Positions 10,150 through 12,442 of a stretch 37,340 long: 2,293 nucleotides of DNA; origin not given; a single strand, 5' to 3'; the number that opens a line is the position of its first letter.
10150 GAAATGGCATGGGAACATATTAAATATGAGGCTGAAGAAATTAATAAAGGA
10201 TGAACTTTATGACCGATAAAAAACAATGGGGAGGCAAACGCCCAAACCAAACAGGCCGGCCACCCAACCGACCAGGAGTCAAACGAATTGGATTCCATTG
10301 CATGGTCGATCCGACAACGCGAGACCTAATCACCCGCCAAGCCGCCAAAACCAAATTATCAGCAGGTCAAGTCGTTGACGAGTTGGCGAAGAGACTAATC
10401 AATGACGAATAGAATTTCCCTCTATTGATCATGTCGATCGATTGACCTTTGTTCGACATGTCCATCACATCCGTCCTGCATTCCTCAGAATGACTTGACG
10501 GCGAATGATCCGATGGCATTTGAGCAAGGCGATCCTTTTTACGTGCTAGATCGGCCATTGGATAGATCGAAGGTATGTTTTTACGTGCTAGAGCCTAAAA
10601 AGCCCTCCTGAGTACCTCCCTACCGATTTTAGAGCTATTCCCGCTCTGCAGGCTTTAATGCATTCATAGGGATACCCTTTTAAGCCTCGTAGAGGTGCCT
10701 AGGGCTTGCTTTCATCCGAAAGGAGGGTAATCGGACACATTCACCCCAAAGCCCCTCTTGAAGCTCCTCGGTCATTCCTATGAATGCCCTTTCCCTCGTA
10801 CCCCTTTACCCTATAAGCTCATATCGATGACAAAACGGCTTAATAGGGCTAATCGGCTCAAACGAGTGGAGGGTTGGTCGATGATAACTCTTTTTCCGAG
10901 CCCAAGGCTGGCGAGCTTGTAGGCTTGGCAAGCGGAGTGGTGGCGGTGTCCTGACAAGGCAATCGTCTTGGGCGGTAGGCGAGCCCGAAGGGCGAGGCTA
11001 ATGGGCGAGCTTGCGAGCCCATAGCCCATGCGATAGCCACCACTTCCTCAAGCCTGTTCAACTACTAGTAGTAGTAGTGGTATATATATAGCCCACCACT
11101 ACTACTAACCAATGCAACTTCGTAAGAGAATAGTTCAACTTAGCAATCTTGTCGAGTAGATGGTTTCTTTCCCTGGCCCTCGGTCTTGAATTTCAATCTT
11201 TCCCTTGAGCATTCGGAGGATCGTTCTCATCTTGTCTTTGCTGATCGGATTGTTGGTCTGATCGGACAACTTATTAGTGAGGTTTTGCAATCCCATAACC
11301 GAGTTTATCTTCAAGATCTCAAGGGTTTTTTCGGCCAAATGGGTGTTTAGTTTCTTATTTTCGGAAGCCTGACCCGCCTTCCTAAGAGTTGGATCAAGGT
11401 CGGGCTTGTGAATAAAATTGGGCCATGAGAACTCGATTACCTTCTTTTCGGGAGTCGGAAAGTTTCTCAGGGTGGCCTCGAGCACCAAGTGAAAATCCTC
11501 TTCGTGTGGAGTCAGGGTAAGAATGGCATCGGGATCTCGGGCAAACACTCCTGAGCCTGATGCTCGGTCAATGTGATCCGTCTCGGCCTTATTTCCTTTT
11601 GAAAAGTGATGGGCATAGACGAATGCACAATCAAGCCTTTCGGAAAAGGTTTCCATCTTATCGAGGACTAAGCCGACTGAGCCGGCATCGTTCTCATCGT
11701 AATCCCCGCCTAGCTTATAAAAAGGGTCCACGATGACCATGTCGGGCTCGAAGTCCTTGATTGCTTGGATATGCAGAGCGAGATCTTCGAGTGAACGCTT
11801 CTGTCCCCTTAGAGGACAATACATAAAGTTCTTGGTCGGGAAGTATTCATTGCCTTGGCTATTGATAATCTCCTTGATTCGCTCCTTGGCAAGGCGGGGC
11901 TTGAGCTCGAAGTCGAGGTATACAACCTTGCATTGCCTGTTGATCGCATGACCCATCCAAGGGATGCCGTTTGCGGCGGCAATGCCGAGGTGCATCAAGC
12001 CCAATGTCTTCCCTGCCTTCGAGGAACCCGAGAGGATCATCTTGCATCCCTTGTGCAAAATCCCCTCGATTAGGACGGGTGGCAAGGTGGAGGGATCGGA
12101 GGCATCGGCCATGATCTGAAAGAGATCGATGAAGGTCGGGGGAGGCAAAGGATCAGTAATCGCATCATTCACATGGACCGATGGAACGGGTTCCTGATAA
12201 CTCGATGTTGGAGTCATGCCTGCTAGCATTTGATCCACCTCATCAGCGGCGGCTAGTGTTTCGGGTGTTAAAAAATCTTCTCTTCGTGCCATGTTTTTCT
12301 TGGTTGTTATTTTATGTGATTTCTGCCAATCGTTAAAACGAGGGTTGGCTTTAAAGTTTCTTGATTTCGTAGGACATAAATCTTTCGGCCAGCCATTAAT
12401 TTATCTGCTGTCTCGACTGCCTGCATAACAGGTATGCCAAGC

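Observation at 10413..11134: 722-bp gene-free, repeat- and helix-rich region in an otherwise gap-free genome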

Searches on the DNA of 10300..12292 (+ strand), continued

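Call 95: search_with_rna_model(model_id=R1, sources=[L199, L200, L201, L202, L203, L204, L205, L206, L207, L208, L209, L210, L211, L212, L213, L214, L215, L216, L217, L218, L219, L220, L221, L222, L223, L224, L225, L226, L227, L228, L229, L230, L231, L232, L233, L234, L235, L236, L237, L238, L239, L240, L241, L242, L243, L244, L245, L246, L247, L248, L249, L250, L251, L252, L253, L254, L255, L256, L257, L258, L259, L260, L261, L262, L263, L264, L265, L266, L267, L268, L269, L270, L271, L272, L273, L274, L275, L276, L277, L278, L279], max_evalue=0.01)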
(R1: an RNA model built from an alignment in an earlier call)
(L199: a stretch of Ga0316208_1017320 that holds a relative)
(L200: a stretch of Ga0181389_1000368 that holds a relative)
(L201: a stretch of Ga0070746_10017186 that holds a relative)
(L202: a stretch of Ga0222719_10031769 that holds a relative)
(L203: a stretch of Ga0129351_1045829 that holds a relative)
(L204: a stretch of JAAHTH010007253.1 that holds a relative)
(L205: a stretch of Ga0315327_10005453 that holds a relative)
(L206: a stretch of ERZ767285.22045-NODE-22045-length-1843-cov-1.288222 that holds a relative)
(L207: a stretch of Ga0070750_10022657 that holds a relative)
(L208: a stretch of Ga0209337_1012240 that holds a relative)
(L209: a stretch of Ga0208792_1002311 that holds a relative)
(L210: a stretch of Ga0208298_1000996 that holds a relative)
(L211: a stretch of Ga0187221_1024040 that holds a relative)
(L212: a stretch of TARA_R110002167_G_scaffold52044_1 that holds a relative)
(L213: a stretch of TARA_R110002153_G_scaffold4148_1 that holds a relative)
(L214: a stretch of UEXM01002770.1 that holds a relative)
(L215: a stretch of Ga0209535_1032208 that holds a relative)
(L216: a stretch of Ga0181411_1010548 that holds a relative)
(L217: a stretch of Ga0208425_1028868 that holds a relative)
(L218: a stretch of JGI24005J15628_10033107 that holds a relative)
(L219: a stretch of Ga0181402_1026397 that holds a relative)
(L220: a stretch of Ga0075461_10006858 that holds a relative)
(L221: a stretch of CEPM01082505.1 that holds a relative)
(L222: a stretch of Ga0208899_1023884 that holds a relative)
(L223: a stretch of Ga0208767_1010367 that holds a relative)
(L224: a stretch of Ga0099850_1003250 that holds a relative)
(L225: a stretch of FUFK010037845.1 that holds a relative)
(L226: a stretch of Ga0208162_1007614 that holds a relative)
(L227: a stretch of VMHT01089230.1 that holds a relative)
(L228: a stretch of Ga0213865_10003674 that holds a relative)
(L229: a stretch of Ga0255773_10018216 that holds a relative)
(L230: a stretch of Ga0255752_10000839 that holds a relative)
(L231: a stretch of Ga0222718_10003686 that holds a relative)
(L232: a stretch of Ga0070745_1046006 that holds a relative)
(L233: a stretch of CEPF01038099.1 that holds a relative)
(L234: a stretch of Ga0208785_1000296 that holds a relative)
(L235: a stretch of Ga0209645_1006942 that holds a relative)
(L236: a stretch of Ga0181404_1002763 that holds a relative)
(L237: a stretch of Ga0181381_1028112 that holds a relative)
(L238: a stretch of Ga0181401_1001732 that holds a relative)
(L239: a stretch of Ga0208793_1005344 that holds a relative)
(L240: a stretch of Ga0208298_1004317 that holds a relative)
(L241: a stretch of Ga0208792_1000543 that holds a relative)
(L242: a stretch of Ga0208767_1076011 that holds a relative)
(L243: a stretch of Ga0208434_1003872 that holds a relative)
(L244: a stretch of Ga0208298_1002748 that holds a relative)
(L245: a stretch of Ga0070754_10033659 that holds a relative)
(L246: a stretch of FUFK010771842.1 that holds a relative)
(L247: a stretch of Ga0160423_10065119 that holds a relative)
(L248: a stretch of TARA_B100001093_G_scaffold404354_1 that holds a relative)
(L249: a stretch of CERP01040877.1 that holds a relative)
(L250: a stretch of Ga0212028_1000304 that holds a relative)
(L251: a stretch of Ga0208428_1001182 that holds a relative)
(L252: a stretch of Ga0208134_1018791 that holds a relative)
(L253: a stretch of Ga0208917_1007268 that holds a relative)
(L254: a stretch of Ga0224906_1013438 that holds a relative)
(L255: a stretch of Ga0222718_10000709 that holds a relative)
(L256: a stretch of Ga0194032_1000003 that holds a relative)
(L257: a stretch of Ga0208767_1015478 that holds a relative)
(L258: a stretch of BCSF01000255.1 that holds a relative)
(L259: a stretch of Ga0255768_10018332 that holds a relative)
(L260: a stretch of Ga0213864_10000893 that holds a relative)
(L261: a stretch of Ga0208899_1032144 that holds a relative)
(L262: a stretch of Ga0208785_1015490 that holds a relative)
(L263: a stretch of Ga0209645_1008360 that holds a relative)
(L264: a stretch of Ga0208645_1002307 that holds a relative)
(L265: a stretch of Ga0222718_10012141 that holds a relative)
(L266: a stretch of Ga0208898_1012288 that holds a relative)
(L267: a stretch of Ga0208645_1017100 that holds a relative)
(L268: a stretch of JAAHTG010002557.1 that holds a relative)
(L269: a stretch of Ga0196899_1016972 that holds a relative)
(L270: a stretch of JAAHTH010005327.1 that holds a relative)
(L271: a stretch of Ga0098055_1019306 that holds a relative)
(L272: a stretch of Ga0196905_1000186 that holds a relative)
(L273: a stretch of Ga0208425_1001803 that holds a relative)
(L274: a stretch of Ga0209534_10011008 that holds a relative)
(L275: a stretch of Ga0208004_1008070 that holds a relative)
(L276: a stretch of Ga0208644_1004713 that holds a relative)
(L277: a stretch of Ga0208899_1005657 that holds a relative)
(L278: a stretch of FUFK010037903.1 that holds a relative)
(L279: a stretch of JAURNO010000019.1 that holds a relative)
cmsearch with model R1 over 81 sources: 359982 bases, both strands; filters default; matches with E-value up to 0.01: 88.
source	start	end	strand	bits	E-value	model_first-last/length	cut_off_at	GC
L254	1970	2079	-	129.1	1.6e-27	1-110/110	no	0.48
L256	4168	4277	-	127.4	3.8e-27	1-110/110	no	0.49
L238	4190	4299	-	126.7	5.6e-27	1-110/110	no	0.47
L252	2170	2279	-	126.3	6.8e-27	1-110/110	no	0.47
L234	3558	3667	-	126.3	6.9e-27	1-110/110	no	0.47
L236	2649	2758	-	125.5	1.1e-26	1-110/110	no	0.48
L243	2859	2968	-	125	1.4e-26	1-110/110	no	0.45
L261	1531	1640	-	124.6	1.7e-26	1-110/110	no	0.48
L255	4168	4277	-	122.3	6e-26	1-110/110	no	0.47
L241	4184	4294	-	120.9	1.3e-25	1-110/110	no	0.49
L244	4172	4282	-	120.9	1.3e-25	1-110/110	no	0.49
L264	4170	4277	-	118.3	5.2e-25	1-110/110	no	0.44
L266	2866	2973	-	118.3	5.2e-25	1-110/110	no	0.44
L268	4170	4277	-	115.6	2.3e-24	1-110/110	no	0.44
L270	1280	1387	-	115.6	2.3e-24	1-110/110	no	0.44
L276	3974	4083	-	111.1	2.7e-23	1-110/110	no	0.46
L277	3626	3735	-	111.1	2.7e-23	1-110/110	no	0.46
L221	1763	1872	-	108.2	1.3e-22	1-110/110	no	0.42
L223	2332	2441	-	108.2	1.3e-22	1-110/110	no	0.42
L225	4172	4281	-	108.2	1.3e-22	1-110/110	no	0.42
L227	4172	4281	-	108.2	1.3e-22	1-110/110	no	0.42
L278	4172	4281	-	108.2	1.3e-22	1-110/110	no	0.42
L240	4102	4201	-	104.1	1.2e-21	11-110/110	5'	0.49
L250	3498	3607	-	103.8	1.4e-21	1-110/110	no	0.44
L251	4170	4279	-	103.8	1.4e-21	1-110/110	no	0.44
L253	1370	1479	-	103.8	1.4e-21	1-110/110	no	0.44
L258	4169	4278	-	101.9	3.9e-21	1-110/110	no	0.43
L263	2219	2328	-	99.7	1.3e-20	1-110/110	no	0.41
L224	4172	4281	-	99.5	1.4e-20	1-110/110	no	0.41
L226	3342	3451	-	99.5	1.4e-20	1-110/110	no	0.41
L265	4169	4278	-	98.8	2e-20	1-110/110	no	0.41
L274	1225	1334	-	98.8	2e-20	1-110/110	no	0.41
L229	3472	3581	-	98.5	2.4e-20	1-110/110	no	0.42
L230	4172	4281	-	98.5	2.4e-20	1-110/110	no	0.42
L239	4172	4285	-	93.8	3.1e-19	1-110/110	no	0.44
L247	2369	2480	-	92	8.3e-19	1-110/110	no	0.43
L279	1652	1842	-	52.1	2.1e-09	1-110/110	no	0.58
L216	1155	1319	-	52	2.3e-09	1-110/110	no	0.53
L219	955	1119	-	52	2.3e-09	1-110/110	no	0.53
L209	1762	1927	-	51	3.9e-09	1-110/110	no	0.5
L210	2509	2674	-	51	3.9e-09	1-110/110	no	0.5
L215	1994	2159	-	49.2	1e-08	1-110/110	no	0.51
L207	2400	2565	-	49.2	1e-08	1-110/110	no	0.5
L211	1326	1494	-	49.2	1e-08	1-110/110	no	0.49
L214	4188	4353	-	46.4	4.7e-08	1-110/110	no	0.51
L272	4172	4269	-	35.7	1.5e-05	1-110/110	no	0.49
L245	2604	2699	-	35.6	1.6e-05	1-110/110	no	0.51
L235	4175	4282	-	34.2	3.4e-05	1-110/110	no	0.53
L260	4173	4271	-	32.2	0.0001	1-110/110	no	0.49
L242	1276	1373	-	31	0.00019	1-110/110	no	0.46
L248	2286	2384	-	30.6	0.00024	1-110/110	no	0.56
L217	1241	1339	-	30.3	0.00029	1-110/110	no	0.51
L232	1363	1461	-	30.3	0.00029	1-110/110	no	0.51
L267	3495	3593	-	30.3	0.00029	1-110/110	no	0.51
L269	1197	1295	-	30.3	0.00029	1-110/110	no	0.51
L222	2015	2113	-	30.2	0.00031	1-110/110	no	0.54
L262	1323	1421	-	29.9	0.00036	1-110/110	no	0.46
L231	1891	1992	-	29.4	0.00047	1-110/110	no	0.52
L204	4186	4365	-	29.3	0.00049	1-110/110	no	0.51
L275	2429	2528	-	29.1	0.00053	1-110/110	no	0.53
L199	1610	1670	-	28.6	0.00072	1-110/110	no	0.39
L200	2889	2949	-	28.6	0.00072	1-110/110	no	0.39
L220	2772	2868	-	28.1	0.00093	1-110/110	no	0.52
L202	1682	1861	-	28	0.00097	1-110/110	no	0.51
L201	3594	3773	-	27.8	0.0011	1-110/110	no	0.51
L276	4019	4138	+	27.6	0.0012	1-110/110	no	0.44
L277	3671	3790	+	27.6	0.0012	1-110/110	no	0.44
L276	3953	4017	+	27.5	0.0013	1-110/110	no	0.4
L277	3605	3669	+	27.5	0.0013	1-110/110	no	0.4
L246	4172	4269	-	27.3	0.0014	1-110/110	no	0.48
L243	2824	2898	+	26.5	0.0022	1-110/110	no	0.32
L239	4102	4217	+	26.4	0.0023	1-110/110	no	0.35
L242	1206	1321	+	26.4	0.0023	1-110/110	no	0.34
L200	2870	2930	+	26.3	0.0025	1-110/110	no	0.38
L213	2530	2612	-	26.2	0.0026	1-110/110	no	0.46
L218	1766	1848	-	26.2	0.0026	1-110/110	no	0.46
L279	1633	1693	+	26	0.0029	1-110/110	no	0.39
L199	1591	1651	+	25.4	0.004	1-110/110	no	0.39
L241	4114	4227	+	25.1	0.0048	1-110/110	no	0.36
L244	4102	4215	+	25.1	0.0048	1-110/110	no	0.36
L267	3473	3539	+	24.7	0.0059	1-110/110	no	0.49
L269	1175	1241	+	24.7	0.0059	1-110/110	no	0.49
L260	4151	4217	+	24.7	0.0059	1-110/110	no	0.49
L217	1219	1285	+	24.7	0.0059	1-110/110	no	0.49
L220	2749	2815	+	24.7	0.0059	1-110/110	no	0.49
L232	1341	1407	+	24.7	0.0059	1-110/110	no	0.49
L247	2299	2412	+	24.6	0.0063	1-110/110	no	0.32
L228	3656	3755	-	23.9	0.0089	1-110/110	no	0.55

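Call 96: search_with_rna_model(model_id=R1, source=window, start=10300, end=11300, filters=off, max_evalue=1, show_alignments=2)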
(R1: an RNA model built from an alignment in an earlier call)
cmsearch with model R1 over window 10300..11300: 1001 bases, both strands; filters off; matches with E-value up to 1: 3.
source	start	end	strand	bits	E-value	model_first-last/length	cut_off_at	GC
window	11047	11107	+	28.6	2e-06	1-110/110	no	0.39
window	11066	11126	-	26.3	7e-06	1-110/110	no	0.38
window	10809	10907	-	9.7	0.055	1-110/110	no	0.47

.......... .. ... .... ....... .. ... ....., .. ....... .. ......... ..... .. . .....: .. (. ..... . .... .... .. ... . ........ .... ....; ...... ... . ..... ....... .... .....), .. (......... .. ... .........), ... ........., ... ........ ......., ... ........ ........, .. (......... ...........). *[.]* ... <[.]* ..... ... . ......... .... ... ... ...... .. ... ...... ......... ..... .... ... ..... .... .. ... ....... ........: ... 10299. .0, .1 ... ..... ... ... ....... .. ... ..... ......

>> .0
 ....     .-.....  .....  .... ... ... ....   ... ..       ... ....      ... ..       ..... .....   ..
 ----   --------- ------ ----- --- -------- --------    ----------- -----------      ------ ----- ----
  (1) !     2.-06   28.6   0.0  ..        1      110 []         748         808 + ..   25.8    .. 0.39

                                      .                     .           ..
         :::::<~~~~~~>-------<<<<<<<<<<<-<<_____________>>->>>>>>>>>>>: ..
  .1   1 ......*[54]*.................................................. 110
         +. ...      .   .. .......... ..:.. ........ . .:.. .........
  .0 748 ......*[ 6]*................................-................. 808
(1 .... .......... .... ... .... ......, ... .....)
